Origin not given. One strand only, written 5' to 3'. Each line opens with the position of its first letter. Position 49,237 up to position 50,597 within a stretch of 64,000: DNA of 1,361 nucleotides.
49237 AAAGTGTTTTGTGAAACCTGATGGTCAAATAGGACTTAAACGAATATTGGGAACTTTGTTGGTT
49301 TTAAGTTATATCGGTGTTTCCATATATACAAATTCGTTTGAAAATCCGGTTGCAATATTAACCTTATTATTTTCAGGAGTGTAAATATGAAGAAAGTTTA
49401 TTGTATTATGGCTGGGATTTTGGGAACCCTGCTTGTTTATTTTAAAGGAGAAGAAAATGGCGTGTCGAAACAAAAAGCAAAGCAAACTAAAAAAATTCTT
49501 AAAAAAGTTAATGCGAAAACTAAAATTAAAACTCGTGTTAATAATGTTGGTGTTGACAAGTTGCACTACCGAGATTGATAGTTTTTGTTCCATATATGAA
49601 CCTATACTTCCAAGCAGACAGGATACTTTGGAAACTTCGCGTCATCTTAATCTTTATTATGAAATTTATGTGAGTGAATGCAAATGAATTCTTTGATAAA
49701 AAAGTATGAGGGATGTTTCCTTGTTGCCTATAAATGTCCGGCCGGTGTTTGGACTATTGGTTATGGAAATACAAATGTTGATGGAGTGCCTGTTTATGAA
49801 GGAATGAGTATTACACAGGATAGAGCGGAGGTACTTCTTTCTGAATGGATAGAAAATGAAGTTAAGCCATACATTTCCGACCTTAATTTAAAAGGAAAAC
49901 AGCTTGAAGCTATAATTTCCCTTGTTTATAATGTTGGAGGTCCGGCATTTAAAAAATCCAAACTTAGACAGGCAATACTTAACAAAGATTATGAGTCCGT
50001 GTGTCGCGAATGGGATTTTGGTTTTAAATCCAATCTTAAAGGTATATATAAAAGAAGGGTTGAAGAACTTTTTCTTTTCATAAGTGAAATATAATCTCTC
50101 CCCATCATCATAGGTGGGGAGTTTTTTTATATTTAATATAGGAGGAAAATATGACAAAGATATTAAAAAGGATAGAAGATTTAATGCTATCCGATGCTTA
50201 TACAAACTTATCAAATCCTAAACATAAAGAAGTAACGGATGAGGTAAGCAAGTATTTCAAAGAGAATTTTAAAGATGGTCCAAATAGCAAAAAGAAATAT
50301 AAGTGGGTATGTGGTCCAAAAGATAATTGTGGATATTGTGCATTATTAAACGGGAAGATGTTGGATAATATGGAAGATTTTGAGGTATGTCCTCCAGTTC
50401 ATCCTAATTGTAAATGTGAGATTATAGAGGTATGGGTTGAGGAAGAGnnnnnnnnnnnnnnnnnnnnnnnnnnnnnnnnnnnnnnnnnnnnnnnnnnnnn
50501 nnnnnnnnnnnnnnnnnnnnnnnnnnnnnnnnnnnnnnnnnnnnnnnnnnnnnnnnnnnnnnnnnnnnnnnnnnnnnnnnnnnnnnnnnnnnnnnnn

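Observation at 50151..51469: Lysozyme-domain protein with a MuF-like zinc motif and no signal peptide, paired with a periplasmic DUF1311/LprI-like protein: a candidate effector-immunity pair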

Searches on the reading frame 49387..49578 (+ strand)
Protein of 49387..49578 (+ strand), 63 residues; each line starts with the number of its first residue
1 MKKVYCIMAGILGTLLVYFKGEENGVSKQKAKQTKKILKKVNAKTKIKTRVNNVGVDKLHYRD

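Call 7: search_protein_families(library=pfam, proteins=[window:49387-49578:+], max_evalue=0.01)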
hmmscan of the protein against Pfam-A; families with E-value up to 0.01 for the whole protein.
window:49387-49578:+ (63 aa): 0 families

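Call 10: search_protein_families(library=phrogs, proteins=[window:49387-49578:+], max_evalue=0.01)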
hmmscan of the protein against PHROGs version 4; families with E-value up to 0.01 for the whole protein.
window:49387-49578:+ (63 aa): 1 family
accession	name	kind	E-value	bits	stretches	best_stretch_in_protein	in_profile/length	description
phrog_1026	-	lysis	0.0026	19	1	4-54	11-61/85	Rz-like spanin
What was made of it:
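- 49387..49578 (+): Inner-membrane spanin-like protein (63 aa). Weak match to PHROG 1026, Rz-like spanin, E 0.0026 (call 10).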

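Call 103: search_protein_families(library=ncbifam, proteins=[window:49387-49578:+], max_evalue=0.01)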
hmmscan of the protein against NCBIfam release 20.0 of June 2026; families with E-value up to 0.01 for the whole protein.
window:49387-49578:+ (63 aa): 0 families

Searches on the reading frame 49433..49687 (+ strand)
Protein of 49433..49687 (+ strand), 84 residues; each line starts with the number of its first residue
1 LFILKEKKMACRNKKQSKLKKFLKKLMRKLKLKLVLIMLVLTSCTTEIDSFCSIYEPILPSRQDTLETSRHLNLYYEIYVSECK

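Call 3: search_protein_families(library=pfam, proteins=[window:49433-49687:+], max_evalue=0.1)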
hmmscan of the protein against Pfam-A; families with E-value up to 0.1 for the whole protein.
window:49433-49687:+ (84 aa): 0 families

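Call 10: search_protein_families(library=phrogs, proteins=[window:49433-49687:+], max_evalue=0.01)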
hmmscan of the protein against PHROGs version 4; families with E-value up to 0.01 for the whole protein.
window:49433-49687:+ (84 aa): 1 family
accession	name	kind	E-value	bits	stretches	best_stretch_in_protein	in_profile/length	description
phrog_1275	-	lysis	1.8e-08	35.1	1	27-84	4-70/81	Rz-like spanin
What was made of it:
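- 49511..49687 (+): Outer-membrane spanin-like lipoprotein (lipobox LTSC). It is partly embedded, out of frame, in the previous gene. PHROG 1275, Rz-like spanin, E 1.8e-8 on ORF 49433..49687 (call 10).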

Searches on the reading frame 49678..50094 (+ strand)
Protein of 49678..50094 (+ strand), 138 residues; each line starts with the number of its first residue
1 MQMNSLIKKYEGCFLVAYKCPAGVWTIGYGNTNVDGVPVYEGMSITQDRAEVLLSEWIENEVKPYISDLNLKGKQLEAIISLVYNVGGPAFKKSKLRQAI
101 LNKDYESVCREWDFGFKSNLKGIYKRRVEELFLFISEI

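Call 3: search_protein_families(library=pfam, proteins=[window:49678-50094:+], max_evalue=0.1)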
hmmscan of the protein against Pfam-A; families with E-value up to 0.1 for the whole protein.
window:49678-50094:+ (138 aa): 1 family
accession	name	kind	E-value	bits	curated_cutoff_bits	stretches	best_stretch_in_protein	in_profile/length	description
PF00959.24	Phage_lysozyme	-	1.4e-26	93.7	22.3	1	8-130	1-125/125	Phage lysozyme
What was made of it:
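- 49684..50094 (+): Stand-alone GH24 endolysin (136 aa) with the E-x8-C-x5-T motif and no signal peptide. Pfam Phage_lysozyme E 1.4e-26 (call 3).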

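Call 10: search_protein_families(library=phrogs, proteins=[window:49678-50094:+], max_evalue=0.01)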
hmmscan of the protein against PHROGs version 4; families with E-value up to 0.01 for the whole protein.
window:49678-50094:+ (138 aa): 8 families
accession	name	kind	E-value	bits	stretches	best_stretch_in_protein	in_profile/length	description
phrog_7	-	lysis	1.5e-37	130.2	1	5-135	560-696/873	endolysin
phrog_33083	-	lysis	6.6e-18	65.6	1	5-134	9-140/456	endolysin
phrog_10457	-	lysis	7.2e-11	43.2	1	43-135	1-94/95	endolysin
phrog_28234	-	lysis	2.5e-07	31.1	1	20-135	94-220/372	endolysin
phrog_7910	-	lysis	3.8e-06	28.4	1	59-130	14-87/96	endolysin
phrog_3572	-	lysis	5.7e-05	22.8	1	4-50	268-314/653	endolysin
phrog_3617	-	unknown function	0.00044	20.5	1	23-91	280-354/405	-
phrog_6543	-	unknown function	0.0092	17.3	0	10-45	34-69/71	-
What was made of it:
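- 49684..50094 (+): PHROG 7, endolysin, E 1.5e-37 (call 10).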

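Call 103: search_protein_families(library=ncbifam, proteins=[window:49684-50094:+], max_evalue=0.01)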
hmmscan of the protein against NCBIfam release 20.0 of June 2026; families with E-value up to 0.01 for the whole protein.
window:49684-50094:+ (136 aa): 2 families
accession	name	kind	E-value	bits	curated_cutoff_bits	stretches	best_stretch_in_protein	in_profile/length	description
NF058676.1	BaGTA_endo_BgtA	equivalog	1.3e-24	86.9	315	1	3-133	10-146/220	gene transfer agent endolysin BgtA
NF051871.1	LysLocSpmX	equivalog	1.2e-06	28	700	1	4-95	14-103/430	lysozyme-family localization factor SpmX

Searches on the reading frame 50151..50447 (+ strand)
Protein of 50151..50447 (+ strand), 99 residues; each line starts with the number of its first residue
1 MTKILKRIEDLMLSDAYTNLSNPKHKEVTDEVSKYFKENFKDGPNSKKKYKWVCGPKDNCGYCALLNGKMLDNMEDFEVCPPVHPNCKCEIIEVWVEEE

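Call 20: find_related_loci(query=A1, collection=genome_contigs, flank=8000)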
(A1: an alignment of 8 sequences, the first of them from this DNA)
Query A1 (99 aa) in genome_contigs; peptide patterns used: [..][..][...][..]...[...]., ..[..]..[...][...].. (x = any residue, [..] = any of these).
468 stretches matched a pattern; 6 encode a relative of the query (tblastn E <= 1e-3); 6 distinct loci.
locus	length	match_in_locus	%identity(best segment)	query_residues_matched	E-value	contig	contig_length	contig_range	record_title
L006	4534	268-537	80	1-89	5e-48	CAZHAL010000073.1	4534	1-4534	MAG TPA_asm: uncultured Bacteroidales bacterium isolate SRP199465_co2_466 genome assembly, contig: NODE_56381_length_453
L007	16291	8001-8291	53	1-99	7e-28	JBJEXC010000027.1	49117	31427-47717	MAG: Alphaproteobacteria bacterium isolate LOHA32_bin.034 NODE_312_length_49117_cov_7.758082, whole genome shotgun seque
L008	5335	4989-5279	48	1-97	8e-27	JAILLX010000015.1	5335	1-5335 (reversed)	MAG: bacterium isolate RUI239 k141_12192584_flag=1_multi=11.0000_len=5335, whole genome shotgun sequence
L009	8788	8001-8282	52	1-94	1e-26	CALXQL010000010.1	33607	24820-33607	MAG: uncultured Alphaproteobacteria bacterium isolate E19__bin253 genome assembly, contig: E19__k127_1206372, whole geno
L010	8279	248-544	49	1-99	6e-27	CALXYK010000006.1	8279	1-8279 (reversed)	MAG: uncultured Alphaproteobacteria bacterium isolate E20__bin364 genome assembly, contig: E20__k127_3236922, whole geno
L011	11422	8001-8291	46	1-99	4e-24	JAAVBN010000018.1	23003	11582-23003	MAG: bacterium isolate Mgla_MAG_18-bin_5 c_000000123908, whole genome shotgun sequence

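Call 21: find_related_loci(query=A1, collection=viral_contigs, flank=10000)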
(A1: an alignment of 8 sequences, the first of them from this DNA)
Query A1 (99 aa) in viral_contigs; peptide patterns used: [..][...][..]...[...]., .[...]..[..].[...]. (x = any residue, [..] = any of these).
337 stretches matched a pattern; 80 encode a relative of the query (tblastn E <= 1e-3); 80 distinct loci.
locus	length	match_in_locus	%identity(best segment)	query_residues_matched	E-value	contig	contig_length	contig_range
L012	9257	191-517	31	1-95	1e-8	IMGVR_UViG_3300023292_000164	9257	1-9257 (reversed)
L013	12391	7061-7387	31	1-95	1e-8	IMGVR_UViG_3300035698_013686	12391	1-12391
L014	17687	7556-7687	45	49-89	7e-7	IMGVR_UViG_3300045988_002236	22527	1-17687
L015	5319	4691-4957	30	3-95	5e-7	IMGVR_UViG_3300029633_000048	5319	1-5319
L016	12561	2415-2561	45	44-89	6e-7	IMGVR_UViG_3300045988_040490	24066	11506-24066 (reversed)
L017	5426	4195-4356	39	37-89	9e-7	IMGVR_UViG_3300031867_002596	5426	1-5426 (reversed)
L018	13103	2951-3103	41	44-91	1e-6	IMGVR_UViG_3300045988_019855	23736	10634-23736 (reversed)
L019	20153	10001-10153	41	44-91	2e-6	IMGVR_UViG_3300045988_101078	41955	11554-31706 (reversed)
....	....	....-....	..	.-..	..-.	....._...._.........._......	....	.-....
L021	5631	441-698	28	1-89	1e-6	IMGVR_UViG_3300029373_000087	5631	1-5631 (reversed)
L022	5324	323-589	29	3-95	2e-6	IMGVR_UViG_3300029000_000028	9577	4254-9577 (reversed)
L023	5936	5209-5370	39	37-89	2e-6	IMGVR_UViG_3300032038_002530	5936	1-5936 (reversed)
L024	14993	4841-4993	41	44-91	2e-6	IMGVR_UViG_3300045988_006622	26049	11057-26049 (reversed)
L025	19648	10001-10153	41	44-91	2e-6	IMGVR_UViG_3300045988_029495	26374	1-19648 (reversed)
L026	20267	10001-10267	29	3-95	3e-6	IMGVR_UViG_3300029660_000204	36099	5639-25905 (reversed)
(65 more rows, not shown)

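Call 24: search_protein_families(library=pfam, proteins=[L006:1080-1634:+, L006:2222-2737:-, L010:1102-1638:-, L010:2230-2724:-], max_evalue=0.1)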
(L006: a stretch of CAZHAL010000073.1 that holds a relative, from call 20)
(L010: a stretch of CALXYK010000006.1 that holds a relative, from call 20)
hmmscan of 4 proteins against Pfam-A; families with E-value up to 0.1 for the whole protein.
L006:1080-1634:+ (184 aa): 0 families

L006:2222-2737:- (171 aa): 5 families
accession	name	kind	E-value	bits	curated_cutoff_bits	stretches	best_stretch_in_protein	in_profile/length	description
PF20612.3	SHOCT_2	-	0.0038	17.8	24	1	147-168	14-35/53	SHOCT domain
PF09732.14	CactinC_cactus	-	0.0042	17.5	30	1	59-110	62-112/125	Cactus-binding C-terminus of cactin protein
PF14068.11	YuiB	-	0.012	16.6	27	1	74-132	27-85/101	Putative membrane protein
PF06552.18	TOM20_plant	-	0.042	14.1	20.6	1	71-124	69-120/187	Plant specific mitochondrial import receptor subunit TOM20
PF06518.16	DUF1104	-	0.059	14.1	25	0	94-125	41-72/92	Protein of unknown function (DUF1104)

L010:1102-1638:- (178 aa): 1 family
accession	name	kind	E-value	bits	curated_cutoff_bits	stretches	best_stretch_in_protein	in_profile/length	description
PF04818.19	CID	-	0.0048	17.6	23.9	1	77-135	43-103/120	CID domain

L010:2230-2724:- (164 aa): 0 families

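Call 48: search_protein_representatives(alignment_id=A1)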
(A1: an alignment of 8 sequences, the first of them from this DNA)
Query: 8 sequences, 99 profile positions. Proteins with E-value up to 0.001 (for the whole library): 373; up to 1e-10: 13; up to 1e-30: 5. The best 150 are listed.
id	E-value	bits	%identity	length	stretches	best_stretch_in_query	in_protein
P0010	1.3e-45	170.2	-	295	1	1-97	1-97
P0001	1.6e-44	166.8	-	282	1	1-99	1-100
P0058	9.5e-43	161.1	-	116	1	1-99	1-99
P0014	9.5e-40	151.5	-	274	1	12-99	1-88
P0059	4.7e-36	139.6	-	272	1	12-99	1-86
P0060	3.9e-19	85.4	-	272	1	1-97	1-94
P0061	4.5e-16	75.5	-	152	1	1-97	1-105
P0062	1.7e-15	73.7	-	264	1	4-96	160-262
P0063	1.9e-15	73.5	-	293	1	3-97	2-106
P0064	2.4e-13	66.8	-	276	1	2-97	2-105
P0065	3.1e-13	66.4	-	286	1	1-98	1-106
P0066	1.2e-12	64.6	-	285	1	1-98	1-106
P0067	7.2e-12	62.0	-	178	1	1-98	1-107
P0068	8.6e-10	55.4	-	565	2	50-91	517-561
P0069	2.4e-08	50.8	-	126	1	27-96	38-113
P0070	5.1e-08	49.7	-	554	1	33-94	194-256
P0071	6.7e-08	49.3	-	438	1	42-97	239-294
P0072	1.4e-07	48.3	-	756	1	24-97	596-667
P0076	4.0e-07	46.8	-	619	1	42-92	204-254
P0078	4.9e-07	46.6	-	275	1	26-92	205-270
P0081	5.6e-07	46.4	-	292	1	2-94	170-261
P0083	6.7e-07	46.1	-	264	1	19-95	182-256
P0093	1.5e-06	45.0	-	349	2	4-92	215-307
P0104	3.6e-06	43.8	-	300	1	5-92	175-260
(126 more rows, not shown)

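Call 51: search_protein_families(library=pfam, proteins=[P0059, P0060, P0062, P0063, P0064, P0065, P0066, P0067], max_evalue=0.01)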
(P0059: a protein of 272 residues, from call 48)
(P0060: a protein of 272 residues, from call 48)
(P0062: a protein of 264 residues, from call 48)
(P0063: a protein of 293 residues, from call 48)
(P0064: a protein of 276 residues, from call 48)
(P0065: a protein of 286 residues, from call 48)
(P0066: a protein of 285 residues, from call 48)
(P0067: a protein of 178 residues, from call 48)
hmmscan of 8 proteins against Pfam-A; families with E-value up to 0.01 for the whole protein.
P0059 (272 aa): 3 families
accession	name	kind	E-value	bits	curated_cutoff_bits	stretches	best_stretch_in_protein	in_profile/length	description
PF05838.17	Glyco_hydro_108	-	4.3e-08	34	21.2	1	131-196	21-82/85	Glycosyl hydrolase 108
PF09374.15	PG_binding_3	-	0.0021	18.7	24.6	1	205-261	4-62/76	Predicted Peptidoglycan domain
PF04233.19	Phage_Mu_F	-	0.0091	17.2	29.6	0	34-79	65-112/112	Phage Mu protein F like protein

P0060 (272 aa): 1 family
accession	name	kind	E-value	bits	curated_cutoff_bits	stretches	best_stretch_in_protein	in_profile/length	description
PF04233.19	Phage_Mu_F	-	7.1e-05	24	29.6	1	34-87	55-110/112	Phage Mu protein F like protein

P0062 (264 aa): 1 family
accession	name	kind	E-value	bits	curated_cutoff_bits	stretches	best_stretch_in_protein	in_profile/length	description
PF04233.19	Phage_Mu_F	-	1.8e-09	38.8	29.6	1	211-257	62-111/112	Phage Mu protein F like protein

P0063 (293 aa): 3 families
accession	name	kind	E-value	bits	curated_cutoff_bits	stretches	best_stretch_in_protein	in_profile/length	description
PF05838.17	Glyco_hydro_108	-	2.6e-10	41.1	21.2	1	122-205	2-82/85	Glycosyl hydrolase 108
PF04233.19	Phage_Mu_F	-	1.5e-08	35.8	29.6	1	55-100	63-111/112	Phage Mu protein F like protein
PF09374.15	PG_binding_3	-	0.0065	17.1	24.6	0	213-281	3-74/76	Predicted Peptidoglycan domain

P0064 (276 aa): 3 families
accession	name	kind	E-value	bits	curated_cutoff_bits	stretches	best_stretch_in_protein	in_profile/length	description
PF11149.13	DUF2924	-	6e-14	52.9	31.2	1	176-266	50-134/135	Protein of unknown function (DUF2924)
PF04233.19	Phage_Mu_F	-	5.6e-06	27.5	29.6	1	43-98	51-110/112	Phage Mu protein F like protein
PF05838.17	Glyco_hydro_108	-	0.0041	18.1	21.2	0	121-157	2-38/85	Glycosyl hydrolase 108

P0065 (286 aa): 3 families
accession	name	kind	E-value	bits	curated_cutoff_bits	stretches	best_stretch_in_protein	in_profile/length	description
PF00959.24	Phage_lysozyme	-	1.3e-31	110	22.3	1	167-280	18-125/125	Phage lysozyme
PF04233.19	Phage_Mu_F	-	5e-05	24.4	29.6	1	54-98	62-110/112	Phage Mu protein F like protein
PF25310.1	VG15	-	0.0096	16.6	26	0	18-107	106-195/212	VG15 protein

P0066 (285 aa): 3 families
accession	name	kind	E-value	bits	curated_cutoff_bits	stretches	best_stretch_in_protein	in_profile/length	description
PF05838.17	Glyco_hydro_108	-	1.6e-14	54.6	21.2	1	124-206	5-83/85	Glycosyl hydrolase 108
PF09374.15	PG_binding_3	-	2.6e-05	24.8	24.6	1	213-281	3-74/76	Predicted Peptidoglycan domain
PF04233.19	Phage_Mu_F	-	0.0002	22.5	29.6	1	42-98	52-110/112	Phage Mu protein F like protein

P0067 (178 aa): 1 family
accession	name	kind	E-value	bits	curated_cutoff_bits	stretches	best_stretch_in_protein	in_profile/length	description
PF04233.19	Phage_Mu_F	-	1.7e-05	26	29.6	1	52-99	59-110/112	Phage Mu protein F like protein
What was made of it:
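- On MuF / SPP1 gp7 head-morphogenesis domain (PF04233, TIGR01641): Relatives P0062 and P0063 pass (38.8 and 35.8 bits, call 51).
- Pesticin-like domains occur in the same family (call 51).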

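Call 78: search_protein_families(library=pfam, proteins=[P0068, P0070, P0071, P0072, P0076, P0078, P0081, P0083, P0093, P0104], max_evalue=0.0001)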
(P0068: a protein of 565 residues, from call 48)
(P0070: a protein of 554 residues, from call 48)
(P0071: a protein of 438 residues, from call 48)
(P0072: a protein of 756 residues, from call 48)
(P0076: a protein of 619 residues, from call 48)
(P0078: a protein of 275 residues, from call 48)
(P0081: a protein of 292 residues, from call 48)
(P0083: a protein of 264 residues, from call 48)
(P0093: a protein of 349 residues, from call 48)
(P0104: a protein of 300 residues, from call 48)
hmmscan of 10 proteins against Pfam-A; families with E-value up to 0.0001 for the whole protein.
P0068 (565 aa): 3 families
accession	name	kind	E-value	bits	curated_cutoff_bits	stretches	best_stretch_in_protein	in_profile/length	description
PF06074.18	Portal_Mu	-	8e-29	101.4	23.9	1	42-391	2-326/336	Portal protein of Mu bacteriophage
PF04233.19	Phage_Mu_F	-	1.5e-13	51.9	29.6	2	423-495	42-111/112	Phage Mu protein F like protein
PF21919.2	P23-45_portal_barrel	-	2.6e-07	30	27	1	27-365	42-375/448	Phage P23-45 portal protein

P0070 (554 aa): 1 family
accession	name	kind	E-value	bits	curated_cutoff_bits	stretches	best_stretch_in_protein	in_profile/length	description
PF04233.19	Phage_Mu_F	-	2.3e-16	61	29.6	1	149-253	3-111/112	Phage Mu protein F like protein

P0071 (438 aa): 1 family
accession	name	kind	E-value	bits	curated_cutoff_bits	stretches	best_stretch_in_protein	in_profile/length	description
PF04233.19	Phage_Mu_F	-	1.5e-10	42.3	29.6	1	174-289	9-112/112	Phage Mu protein F like protein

P0072 (756 aa): 1 family
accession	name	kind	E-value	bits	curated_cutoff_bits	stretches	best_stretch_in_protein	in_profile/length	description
PF04233.19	Phage_Mu_F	-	8.3e-14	52.7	29.6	1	536-661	3-111/112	Phage Mu protein F like protein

P0076 (619 aa): 1 family
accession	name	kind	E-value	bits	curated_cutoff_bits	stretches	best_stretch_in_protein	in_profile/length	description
PF04233.19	Phage_Mu_F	-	4.3e-18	66.5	29.6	1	149-253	3-111/112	Phage Mu protein F like protein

P0078 (275 aa): 1 family
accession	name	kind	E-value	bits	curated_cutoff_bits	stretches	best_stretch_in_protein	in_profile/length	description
PF04233.19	Phage_Mu_F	-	1.2e-07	32.9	29.6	1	220-269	60-111/112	Phage Mu protein F like protein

P0081 (292 aa): 1 family
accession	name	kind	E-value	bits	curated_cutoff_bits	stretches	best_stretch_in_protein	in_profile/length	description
PF04233.19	Phage_Mu_F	-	3.3e-18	66.9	29.6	1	154-257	2-110/112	Phage Mu protein F like protein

P0083 (264 aa): 1 family
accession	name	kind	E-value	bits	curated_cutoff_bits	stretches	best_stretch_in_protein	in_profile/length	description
PF04233.19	Phage_Mu_F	-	3.4e-14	54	29.6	1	164-252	16-111/112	Phage Mu protein F like protein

P0093 (349 aa): 1 family
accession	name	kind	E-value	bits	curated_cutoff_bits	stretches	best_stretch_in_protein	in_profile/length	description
PF04233.19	Phage_Mu_F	-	2.2e-20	73.9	29.6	1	201-306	2-111/112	Phage Mu protein F like protein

P0104 (300 aa): 1 family
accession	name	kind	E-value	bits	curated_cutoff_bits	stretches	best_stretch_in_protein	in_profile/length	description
PF04233.19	Phage_Mu_F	-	1.6e-16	61.5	29.6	1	161-260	7-112/112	Phage Mu protein F like protein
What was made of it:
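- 50151..50441 (+): Effector N-module (residues 1-97): a MuF/SPP1-gp7-type core with the Cys/His motif. A profile of this module retrieves true PF04233 proteins (calls 48, 78).
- On MuF / SPP1 gp7 head-morphogenesis domain (PF04233, TIGR01641): The module profile retrieves proteins that all pass PF04233 (calls 48, 78).
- The next tier of profile hits are true PF04233 proteins: call 78.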

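Call 98: find_related_loci(query=A1, collection=metagenome_contigs, flank=10000)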
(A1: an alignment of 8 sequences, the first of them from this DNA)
Query A1 (99 aa) in metagenome_contigs; peptide patterns used: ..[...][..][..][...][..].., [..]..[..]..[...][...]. (x = any residue, [..] = any of these).
600 stretches matched a pattern, but none encodes a relative of the query by tblastn (E <= 1e-3).
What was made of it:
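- Tried and rejected: No relative was found (call 98).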
